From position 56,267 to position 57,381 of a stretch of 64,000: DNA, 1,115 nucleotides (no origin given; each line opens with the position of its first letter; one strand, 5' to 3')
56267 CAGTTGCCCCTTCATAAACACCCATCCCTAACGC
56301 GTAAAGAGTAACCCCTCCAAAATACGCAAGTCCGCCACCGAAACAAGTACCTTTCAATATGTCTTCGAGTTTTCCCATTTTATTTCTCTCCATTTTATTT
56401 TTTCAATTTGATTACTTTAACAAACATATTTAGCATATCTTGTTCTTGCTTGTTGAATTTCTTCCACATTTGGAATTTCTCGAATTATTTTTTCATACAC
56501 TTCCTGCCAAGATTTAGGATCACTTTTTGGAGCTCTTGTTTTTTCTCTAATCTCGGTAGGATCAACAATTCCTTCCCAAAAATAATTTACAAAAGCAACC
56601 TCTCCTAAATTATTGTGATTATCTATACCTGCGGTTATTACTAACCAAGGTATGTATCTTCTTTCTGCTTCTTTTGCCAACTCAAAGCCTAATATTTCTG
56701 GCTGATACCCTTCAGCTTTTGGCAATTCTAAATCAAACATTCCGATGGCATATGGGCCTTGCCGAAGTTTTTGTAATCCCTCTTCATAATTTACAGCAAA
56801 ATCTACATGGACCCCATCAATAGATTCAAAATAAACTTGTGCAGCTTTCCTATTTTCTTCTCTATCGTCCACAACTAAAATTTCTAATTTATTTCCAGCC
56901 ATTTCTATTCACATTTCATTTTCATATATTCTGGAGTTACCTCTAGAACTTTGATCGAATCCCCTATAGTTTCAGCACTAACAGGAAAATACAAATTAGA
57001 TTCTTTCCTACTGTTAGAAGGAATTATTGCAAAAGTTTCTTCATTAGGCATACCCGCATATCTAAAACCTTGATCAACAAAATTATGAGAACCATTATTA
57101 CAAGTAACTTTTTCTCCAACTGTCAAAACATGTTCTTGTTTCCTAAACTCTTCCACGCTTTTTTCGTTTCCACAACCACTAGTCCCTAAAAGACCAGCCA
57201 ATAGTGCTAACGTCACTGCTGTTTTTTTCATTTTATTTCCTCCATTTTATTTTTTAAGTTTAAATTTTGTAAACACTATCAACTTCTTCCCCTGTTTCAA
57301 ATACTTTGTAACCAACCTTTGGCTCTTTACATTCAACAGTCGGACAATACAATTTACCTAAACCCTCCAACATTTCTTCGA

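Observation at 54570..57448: Seven-gene operon of small unknown proteins with a stereotyped, partly duplicated translation-initiation cassette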

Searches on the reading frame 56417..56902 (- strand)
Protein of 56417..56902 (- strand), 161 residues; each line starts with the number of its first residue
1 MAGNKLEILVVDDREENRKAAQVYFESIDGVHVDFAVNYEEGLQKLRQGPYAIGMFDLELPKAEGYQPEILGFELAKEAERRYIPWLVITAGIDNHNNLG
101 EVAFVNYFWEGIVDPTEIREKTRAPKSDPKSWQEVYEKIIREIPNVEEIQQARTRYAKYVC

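Call 5: search_protein_families(library=pfam, proteins=[window:56417-56902:-], max_evalue=1)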
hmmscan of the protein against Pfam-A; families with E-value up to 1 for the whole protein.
window:56417-56902:- (161 aa): 2 families
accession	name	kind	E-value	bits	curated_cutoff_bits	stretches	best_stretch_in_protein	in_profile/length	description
PF00072.30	Response_reg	-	2.9e-07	31.1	30.2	1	8-67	1-59/111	Response regulator receiver domain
PF01450.25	KARI_C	-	0.11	13.3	29.1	0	63-152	33-108/144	Ketol-acid reductoisomerase, C-terminal domain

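Call 10: search_protein_families(library=ncbifam, proteins=[window:56417-56902:-], max_evalue=1)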
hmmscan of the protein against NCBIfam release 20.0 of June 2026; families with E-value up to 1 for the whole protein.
window:56417-56902:- (161 aa): 22 families
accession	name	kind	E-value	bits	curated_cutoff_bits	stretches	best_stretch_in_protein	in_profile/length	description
NF008302.0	PRK11091.1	equivalog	7.7e-05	21.1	838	1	4-91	524-608/779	aerobic respiration two-component sensor histidine kinase ArcB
NF000404.1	vanR-D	exception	0.00045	19.8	500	1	7-121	4-111/232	vancomycin resistance response regulator transcription factor VanR-D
NF041733.1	resp_reg_CseB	equivalog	0.00082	18.8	350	1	7-66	2-60/228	two-component system response regulator CseB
NF011874.0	PRK15347.1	equivalog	0.001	17.2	852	1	5-67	690-751/921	two component system sensor kinase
NF052596.1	RR_EAL_PvrR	equivalog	0.0013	17.5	580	1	5-67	3-65/398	response regulator cyclic di-GMP phosphodiesterase PvrR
NF038297.2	hybrid_HK_HrmK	equivalog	0.0023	16.6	725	1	4-67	489-551/607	hybrid histidine kinase/response regulator HrmK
NF007901.0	PRK10610.1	equivalog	0.0027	17.8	189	1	1-97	1-94/129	chemotaxis response regulator CheY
NF053854.1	RespRegPhoBBctds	equivalog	0.0045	16.4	270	1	8-92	1-80/225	two-component system response regulator PhoB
NF051850.1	RespRegRprY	equivalog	0.0051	16.2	370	1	4-67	3-65/234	response regulator transcription factor RprY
TIGR01387.1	cztR_silR_copR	subfamily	0.011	15.5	279.2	1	8-67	1-59/218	heavy metal response regulator transcription factor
NF007969.0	PRK10693.1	equivalog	0.012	14.7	329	1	7-91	9-87/337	two-component system response regulator RssB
NF008296.0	PRK11083.1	equivalog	0.025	14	273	1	6-91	4-82/228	two-component system response regulator CreB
NF007135.0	PRK09581.1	equivalog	0.032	13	474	1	7-95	4-88/457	PleD family two-component system response regulator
NF010076.0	PRK13557.1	subfamily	0.033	12.6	631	1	7-84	417-488/540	histidine kinase famiy protein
NF045991.1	RespRegCtrARhodob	equivalog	0.034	13.9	350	1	8-67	3-61/224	response regulator transcription factor CtrA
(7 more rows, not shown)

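Call 11: search_protein_families(library=phrogs, proteins=[window:56417-56902:-], max_evalue=1)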
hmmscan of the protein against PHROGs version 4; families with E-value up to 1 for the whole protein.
window:56417-56902:- (161 aa): 3 families
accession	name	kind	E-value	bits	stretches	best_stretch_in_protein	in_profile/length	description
phrog_731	-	unknown function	1.5e-08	35.2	1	7-95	3-85/227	-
phrog_5982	-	unknown function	1.5e-06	27.4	1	2-92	865-950/1030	-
phrog_20458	-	unknown function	0.0077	15.5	1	5-68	697-761/829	-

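Call 26: search_protein_families(library=pfam, proteins=[L006:9519-10655:+, L005:6258-6596:+, L005:10375-10746:+], max_evalue=0.1)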
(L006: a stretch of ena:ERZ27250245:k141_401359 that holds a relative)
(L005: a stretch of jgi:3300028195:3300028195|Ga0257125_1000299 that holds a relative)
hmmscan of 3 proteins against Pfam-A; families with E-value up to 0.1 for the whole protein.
L006:9519-10655:+ (378 aa): 0 families

L005:6258-6596:+ (112 aa): 1 family
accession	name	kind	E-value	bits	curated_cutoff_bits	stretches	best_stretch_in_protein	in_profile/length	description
PF02674.22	Colicin_V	-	0.025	15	29.3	1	47-110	25-87/144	Colicin V production protein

L005:10375-10746:+ (123 aa): 0 families

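Call 52: search_protein_families(library=padloc, proteins=[window:56417-56902:-], max_evalue=0.1)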
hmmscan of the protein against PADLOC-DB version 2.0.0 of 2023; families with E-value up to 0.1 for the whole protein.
window:56417-56902:- (161 aa): 2 families
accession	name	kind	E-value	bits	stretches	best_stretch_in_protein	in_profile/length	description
PDLC04726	PDC-M60C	-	0.0019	15.1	0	80-118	223-261/407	-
PDLC00405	SduA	-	0.014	12.9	1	6-67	7-67/323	DUF4263 domain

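Call 56: search_protein_families(library=pfam, proteins=[L005:10129-10353:+, L005:7358-7657:+, L005:6100-6261:+, L005:2001-2933:-, L005:3221-3673:-, L005:10755-11195:-], max_evalue=0.1)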
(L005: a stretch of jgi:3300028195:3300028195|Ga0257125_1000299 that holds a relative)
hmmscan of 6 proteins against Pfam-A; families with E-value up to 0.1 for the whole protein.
L005:10129-10353:+ (74 aa): 0 families

L005:7358-7657:+ (99 aa): 0 families

L005:6100-6261:+ (53 aa): 1 family
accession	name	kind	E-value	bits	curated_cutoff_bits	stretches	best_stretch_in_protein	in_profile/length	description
PF23399.1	LTI65_PGEED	-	0.0043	17.2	27.3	1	2-12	5-15/31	LTI65/LTI78 PGEED repeat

L005:2001-2933:- (310 aa): 1 family
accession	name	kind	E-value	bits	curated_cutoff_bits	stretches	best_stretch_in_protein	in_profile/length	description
PF07737.17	ATLF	-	0.0044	17.2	27.4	1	52-123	13-88/193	Anthrax toxin lethal factor, N- and C-terminal domain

L005:3221-3673:- (150 aa): 0 families

L005:10755-11195:- (146 aa): 12 families
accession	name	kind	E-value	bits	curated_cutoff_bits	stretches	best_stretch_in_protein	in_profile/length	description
PF10241.14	KxDL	-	0.0016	19.1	27.2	0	45-120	6-77/86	Uncharacterized conserved protein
PF00170.26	bZIP_1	-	0.0018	18.7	27.6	1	87-119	29-61/64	bZIP transcription factor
PF04108.17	ATG17_like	-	0.0029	17.6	43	1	7-115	47-154/355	Autophagy protein ATG17-like domain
PF20663.3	COG4_N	-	0.0073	16.8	27.3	1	61-120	8-65/107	Conserved oligomeric Golgi complex subunit 4, N-terminal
PF13851.11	GAS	-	0.012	15.5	32.3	1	70-118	27-74/200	Growth-arrest specific micro-tubule binding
PF08702.15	Fib_alpha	-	0.015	15.9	29.9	1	26-121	28-125/143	Fibrinogen alpha/beta chain family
PF20975.2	DGCcoil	-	0.038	13.6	26.7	1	66-122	77-135/359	DGC-associated coil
PF12325.13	TMF_TATA_bd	-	0.049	14.2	29.1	0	77-113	5-41/115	TATA element modulatory factor 1 TATA binding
PF23005.1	DUF7032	-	0.055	13.7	27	0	23-77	19-76/115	Domain of unknown function (DUF7032)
PF05478.16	Prominin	-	0.059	11.9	34.3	1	59-121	645-707/799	Prominin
PF07716.20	bZIP_2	-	0.084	13.4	22.3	1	83-110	24-51/54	Basic region leucine zipper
PF05388.16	Carbpep_Y_N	-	0.092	13.5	25.8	0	55-108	38-88/127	Carboxypeptidase Y pro-peptide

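Call 60: search_solved_structures(query=window:56417-56902:-, max_evalue=0.01, show_alignments=3)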
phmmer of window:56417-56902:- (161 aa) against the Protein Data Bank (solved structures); distinct sequences matched with E-value up to 0.01: 2.
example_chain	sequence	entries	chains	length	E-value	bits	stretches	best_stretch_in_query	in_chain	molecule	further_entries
3a0u_A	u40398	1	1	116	0.00025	24.5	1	7-79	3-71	Response regulator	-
3a0r_B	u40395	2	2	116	0.00031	24.1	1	7-77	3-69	Response regulator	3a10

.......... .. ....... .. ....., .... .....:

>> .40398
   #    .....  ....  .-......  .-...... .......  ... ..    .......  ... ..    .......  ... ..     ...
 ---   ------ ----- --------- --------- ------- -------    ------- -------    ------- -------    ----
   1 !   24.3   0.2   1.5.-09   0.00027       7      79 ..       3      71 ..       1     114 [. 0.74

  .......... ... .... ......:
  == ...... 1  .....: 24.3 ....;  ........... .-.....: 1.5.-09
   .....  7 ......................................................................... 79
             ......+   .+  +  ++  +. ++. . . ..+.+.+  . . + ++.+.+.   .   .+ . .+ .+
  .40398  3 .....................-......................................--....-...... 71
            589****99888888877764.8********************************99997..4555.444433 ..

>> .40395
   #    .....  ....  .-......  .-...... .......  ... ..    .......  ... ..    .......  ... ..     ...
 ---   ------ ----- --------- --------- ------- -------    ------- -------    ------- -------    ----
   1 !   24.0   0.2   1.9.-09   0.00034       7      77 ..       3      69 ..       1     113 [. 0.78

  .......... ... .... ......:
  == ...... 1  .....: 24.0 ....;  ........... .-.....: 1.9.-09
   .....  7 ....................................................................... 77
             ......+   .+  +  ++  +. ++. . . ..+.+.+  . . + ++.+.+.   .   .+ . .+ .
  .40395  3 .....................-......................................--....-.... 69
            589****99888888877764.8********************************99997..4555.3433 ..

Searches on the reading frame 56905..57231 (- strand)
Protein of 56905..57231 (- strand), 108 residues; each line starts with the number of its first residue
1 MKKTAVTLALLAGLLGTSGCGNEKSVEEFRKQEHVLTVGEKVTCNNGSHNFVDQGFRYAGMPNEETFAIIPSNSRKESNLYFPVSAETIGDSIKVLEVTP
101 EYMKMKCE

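Call 5: search_protein_families(library=pfam, proteins=[window:56905-57231:-], max_evalue=1)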
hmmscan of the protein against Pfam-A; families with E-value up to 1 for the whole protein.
window:56905-57231:- (108 aa): 0 families

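Call 10: search_protein_families(library=ncbifam, proteins=[window:56905-57231:-], max_evalue=1)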
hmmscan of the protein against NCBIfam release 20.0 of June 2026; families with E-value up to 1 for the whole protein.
window:56905-57231:- (108 aa): 5 families
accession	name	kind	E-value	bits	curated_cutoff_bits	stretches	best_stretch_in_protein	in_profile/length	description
NF033894.1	Eex_IncN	subfamily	0.002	18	33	1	2-34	1-33/65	EexN family lipoprotein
NF047847.2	SS_mature_LptM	equivalog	0.019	15.1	27.7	1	1-22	1-22/31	LPS translocon maturation chaperone LptM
TIGR04569.1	arch_SelU_Cterm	equivalog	0.065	13.1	180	1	11-48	3-39/217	selenouridine synthase SelU-like subunit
NF058647.1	lipo_LytA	equivalog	0.11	12.7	110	1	1-73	1-63/107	acidic lipoprotein LytA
NF053532.1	lipo_SCO4651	subfamily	0.15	11.7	65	1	2-34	1-33/277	SCO4651 family lipoprotein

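Call 11: search_protein_families(library=phrogs, proteins=[window:56905-57231:-], max_evalue=1)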
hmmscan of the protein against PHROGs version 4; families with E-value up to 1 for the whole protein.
window:56905-57231:- (108 aa): 3 families
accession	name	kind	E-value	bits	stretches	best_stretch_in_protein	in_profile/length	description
phrog_478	-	integration and excision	0.023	15.7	1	1-49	1-52/129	site-specific recombination directionality factor RDF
phrog_542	-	unknown function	0.04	15.6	1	1-28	1-29/97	-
phrog_3641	-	unknown function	0.25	12.7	1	4-45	6-53/69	-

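Call 26: search_protein_families(library=pfam, proteins=[L006:9519-10655:+, L005:6258-6596:+, L005:10375-10746:+], max_evalue=0.1)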
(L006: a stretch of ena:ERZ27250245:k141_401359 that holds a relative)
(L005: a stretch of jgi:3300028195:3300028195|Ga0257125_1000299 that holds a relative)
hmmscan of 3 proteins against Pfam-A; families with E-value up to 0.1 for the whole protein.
L006:9519-10655:+ (378 aa): 0 families

L005:6258-6596:+ (112 aa): 1 family
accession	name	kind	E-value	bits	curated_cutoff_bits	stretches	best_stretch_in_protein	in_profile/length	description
PF02674.22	Colicin_V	-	0.025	15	29.3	1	47-110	25-87/144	Colicin V production protein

L005:10375-10746:+ (123 aa): 0 families

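Call 52: search_protein_families(library=padloc, proteins=[window:56905-57231:-], max_evalue=0.1)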
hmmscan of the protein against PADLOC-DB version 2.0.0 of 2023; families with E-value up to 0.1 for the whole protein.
window:56905-57231:- (108 aa): 0 families

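Call 56: search_protein_families(library=pfam, proteins=[L005:10129-10353:+, L005:7358-7657:+, L005:6100-6261:+, L005:2001-2933:-, L005:3221-3673:-, L005:10755-11195:-], max_evalue=0.1)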
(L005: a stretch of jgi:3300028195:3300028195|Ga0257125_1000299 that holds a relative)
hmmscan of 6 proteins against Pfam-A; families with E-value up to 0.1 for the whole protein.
L005:10129-10353:+ (74 aa): 0 families

L005:7358-7657:+ (99 aa): 0 families

L005:6100-6261:+ (53 aa): 1 family
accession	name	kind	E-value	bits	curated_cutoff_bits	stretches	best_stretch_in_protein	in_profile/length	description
PF23399.1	LTI65_PGEED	-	0.0043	17.2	27.3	1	2-12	5-15/31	LTI65/LTI78 PGEED repeat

L005:2001-2933:- (310 aa): 1 family
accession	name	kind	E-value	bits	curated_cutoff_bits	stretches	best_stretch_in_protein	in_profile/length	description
PF07737.17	ATLF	-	0.0044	17.2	27.4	1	52-123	13-88/193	Anthrax toxin lethal factor, N- and C-terminal domain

L005:3221-3673:- (150 aa): 0 families

L005:10755-11195:- (146 aa): 12 families
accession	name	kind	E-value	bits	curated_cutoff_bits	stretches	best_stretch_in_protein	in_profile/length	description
PF10241.14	KxDL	-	0.0016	19.1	27.2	0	45-120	6-77/86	Uncharacterized conserved protein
PF00170.26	bZIP_1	-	0.0018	18.7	27.6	1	87-119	29-61/64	bZIP transcription factor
PF04108.17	ATG17_like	-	0.0029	17.6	43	1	7-115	47-154/355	Autophagy protein ATG17-like domain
PF20663.3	COG4_N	-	0.0073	16.8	27.3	1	61-120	8-65/107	Conserved oligomeric Golgi complex subunit 4, N-terminal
PF13851.11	GAS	-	0.012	15.5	32.3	1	70-118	27-74/200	Growth-arrest specific micro-tubule binding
PF08702.15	Fib_alpha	-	0.015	15.9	29.9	1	26-121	28-125/143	Fibrinogen alpha/beta chain family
PF20975.2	DGCcoil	-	0.038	13.6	26.7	1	66-122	77-135/359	DGC-associated coil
PF12325.13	TMF_TATA_bd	-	0.049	14.2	29.1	0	77-113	5-41/115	TATA element modulatory factor 1 TATA binding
PF23005.1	DUF7032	-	0.055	13.7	27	0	23-77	19-76/115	Domain of unknown function (DUF7032)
PF05478.16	Prominin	-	0.059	11.9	34.3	1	59-121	645-707/799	Prominin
PF07716.20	bZIP_2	-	0.084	13.4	22.3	1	83-110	24-51/54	Basic region leucine zipper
PF05388.16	Carbpep_Y_N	-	0.092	13.5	25.8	0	55-108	38-88/127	Carboxypeptidase Y pro-peptide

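Call 78: search_solved_structures(query=A5, max_evalue=10)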
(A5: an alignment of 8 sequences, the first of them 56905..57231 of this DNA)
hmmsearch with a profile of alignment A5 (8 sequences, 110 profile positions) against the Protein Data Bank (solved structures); distinct sequences matched with E-value up to 10: 4.
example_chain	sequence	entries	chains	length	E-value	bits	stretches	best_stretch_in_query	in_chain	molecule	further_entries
7tbe_A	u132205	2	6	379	0.25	15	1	36-85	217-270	Plasmepsin X | Aspartyl protease, putative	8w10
7tbd_A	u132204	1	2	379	0.27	14.9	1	36-85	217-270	Plasmepsin X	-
8tyh_A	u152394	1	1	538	0.41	14.3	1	36-84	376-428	Aspartyl protease, putative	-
3lys_A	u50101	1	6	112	0.98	13.1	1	45-94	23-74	Prophage pi2 protein 01, integrase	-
